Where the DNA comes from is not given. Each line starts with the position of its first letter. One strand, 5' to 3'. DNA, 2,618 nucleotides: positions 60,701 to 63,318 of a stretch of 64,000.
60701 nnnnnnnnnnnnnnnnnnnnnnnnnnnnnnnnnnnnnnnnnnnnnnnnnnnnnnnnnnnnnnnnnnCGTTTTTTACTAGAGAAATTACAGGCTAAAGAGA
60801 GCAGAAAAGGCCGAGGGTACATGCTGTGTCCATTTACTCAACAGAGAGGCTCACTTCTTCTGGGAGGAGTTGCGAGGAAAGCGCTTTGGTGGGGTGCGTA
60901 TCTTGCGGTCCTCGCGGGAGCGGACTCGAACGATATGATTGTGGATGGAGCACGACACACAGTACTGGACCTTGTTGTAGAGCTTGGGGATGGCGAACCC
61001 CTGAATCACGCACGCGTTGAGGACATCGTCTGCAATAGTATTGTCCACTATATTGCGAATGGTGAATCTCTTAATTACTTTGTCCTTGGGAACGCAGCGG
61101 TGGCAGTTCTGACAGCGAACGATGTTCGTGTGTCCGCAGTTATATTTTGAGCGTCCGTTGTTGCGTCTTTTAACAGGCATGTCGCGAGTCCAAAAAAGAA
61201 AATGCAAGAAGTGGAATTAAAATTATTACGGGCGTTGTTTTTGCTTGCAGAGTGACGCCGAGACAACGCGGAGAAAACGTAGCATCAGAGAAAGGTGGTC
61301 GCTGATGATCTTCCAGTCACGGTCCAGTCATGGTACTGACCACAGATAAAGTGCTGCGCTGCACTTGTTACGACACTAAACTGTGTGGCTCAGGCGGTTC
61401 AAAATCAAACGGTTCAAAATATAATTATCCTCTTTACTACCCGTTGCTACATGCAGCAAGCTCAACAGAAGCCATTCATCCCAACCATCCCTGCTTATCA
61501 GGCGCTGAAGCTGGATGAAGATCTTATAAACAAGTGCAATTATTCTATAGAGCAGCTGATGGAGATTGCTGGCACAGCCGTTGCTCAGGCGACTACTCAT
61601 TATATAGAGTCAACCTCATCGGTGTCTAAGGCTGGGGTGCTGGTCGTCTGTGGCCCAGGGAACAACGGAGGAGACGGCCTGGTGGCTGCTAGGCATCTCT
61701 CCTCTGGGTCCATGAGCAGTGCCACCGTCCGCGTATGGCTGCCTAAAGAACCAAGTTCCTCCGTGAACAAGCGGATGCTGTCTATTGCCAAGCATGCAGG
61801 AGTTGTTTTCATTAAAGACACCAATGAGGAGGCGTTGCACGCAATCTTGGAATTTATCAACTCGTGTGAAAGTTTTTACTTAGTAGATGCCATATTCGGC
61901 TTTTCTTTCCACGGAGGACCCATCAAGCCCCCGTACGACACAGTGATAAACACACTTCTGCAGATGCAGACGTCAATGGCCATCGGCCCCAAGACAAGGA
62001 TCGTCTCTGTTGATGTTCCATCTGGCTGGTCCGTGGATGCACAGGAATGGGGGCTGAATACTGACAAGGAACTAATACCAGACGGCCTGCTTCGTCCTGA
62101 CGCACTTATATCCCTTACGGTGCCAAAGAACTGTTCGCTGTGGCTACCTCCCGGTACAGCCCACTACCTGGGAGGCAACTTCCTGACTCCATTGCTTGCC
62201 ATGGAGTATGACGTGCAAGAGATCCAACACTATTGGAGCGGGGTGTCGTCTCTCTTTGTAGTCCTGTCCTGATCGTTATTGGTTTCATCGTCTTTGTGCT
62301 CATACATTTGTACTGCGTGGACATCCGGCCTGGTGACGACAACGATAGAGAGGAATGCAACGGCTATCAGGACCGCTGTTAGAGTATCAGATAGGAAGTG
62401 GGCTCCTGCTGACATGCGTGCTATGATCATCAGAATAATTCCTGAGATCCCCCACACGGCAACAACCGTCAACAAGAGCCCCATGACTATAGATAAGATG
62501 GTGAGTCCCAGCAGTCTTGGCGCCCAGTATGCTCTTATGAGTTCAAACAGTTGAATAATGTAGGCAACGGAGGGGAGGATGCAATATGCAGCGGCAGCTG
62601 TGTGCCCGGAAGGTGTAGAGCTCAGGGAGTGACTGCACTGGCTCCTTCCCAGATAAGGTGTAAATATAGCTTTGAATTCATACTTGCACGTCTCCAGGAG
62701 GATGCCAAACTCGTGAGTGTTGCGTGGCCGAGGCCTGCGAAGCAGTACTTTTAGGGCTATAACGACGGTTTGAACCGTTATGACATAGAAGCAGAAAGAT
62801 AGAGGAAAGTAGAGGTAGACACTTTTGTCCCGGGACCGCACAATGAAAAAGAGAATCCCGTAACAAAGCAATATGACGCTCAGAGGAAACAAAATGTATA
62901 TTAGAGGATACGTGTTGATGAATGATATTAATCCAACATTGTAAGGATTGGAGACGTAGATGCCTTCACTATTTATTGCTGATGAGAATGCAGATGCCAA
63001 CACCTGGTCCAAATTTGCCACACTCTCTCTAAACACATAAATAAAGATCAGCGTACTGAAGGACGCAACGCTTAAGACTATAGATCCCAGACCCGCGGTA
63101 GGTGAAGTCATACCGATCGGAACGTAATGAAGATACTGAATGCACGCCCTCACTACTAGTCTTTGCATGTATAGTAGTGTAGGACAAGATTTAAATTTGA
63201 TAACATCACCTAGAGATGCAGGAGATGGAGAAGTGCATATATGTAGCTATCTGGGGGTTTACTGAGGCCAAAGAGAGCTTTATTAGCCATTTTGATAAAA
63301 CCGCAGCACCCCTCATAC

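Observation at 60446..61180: Endosulfine/ARPP-19-like protein with FYDSAEF core next to RPS26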

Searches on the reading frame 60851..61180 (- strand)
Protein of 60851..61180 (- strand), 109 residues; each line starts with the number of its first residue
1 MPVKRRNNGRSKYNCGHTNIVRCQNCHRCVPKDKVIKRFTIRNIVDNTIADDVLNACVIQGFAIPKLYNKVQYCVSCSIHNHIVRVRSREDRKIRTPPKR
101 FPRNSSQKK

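Call 3: search_protein_families(library=pfam, proteins=[window:60851-61180:-], max_evalue=10)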
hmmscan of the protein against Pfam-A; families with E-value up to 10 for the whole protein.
window:60851-61180:- (109 aa): 3 families
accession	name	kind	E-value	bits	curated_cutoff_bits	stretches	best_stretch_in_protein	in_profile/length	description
PF01283.25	Ribosomal_S26e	-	1.2e-48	164.5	27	1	1-107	1-107/108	Ribosomal protein S26e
PF23580.1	Znf_XAF1_N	-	0.023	14.6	27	1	18-34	3-19/30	XIAP-associated factor 1-like, N-terminal zinc finger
PF07754.17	HVO_2753_ZBP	-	0.088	13.1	33.2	1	14-28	21-35/46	Small zinc finger protein HVO_2753-like, Zn-binding pocket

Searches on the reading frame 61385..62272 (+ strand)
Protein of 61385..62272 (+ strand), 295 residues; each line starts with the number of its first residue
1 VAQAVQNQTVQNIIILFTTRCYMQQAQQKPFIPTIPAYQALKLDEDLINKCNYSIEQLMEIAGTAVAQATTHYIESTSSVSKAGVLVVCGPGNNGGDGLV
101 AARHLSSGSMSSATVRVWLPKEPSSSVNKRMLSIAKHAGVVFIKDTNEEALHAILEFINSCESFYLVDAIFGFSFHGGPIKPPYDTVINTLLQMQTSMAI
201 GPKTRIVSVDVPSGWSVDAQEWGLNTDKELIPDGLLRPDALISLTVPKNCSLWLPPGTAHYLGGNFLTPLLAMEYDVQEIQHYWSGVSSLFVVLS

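Call 38: search_protein_families(library=pfam, proteins=[window:61385-62272:+], max_evalue=0.01)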
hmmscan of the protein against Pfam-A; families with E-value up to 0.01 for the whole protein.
window:61385-62272:+ (295 aa): 1 family
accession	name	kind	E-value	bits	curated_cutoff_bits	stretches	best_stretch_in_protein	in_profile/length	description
PF03853.21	YjeF_N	-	2.5e-39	135.4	24.9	1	56-250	2-169/169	YjeF-related protein N-terminus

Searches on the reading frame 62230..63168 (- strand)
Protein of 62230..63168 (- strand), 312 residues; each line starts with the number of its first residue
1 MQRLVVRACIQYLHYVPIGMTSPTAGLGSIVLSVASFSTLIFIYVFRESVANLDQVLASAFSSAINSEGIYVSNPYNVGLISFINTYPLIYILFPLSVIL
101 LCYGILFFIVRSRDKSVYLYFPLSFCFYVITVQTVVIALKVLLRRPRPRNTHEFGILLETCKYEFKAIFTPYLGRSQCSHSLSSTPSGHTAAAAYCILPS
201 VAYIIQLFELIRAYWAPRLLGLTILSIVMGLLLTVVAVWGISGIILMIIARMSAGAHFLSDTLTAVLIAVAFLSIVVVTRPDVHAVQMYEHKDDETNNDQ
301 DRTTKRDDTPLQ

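Call 38: search_protein_families(library=pfam, proteins=[window:62230-63168:-], max_evalue=0.01)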
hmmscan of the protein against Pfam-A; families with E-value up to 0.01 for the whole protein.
window:62230-63168:- (312 aa): 1 family
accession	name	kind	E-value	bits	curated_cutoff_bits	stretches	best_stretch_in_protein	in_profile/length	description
PF01569.27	PAP2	-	3.7e-20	72.4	27.2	1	123-281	3-126/130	PAP2 superfamily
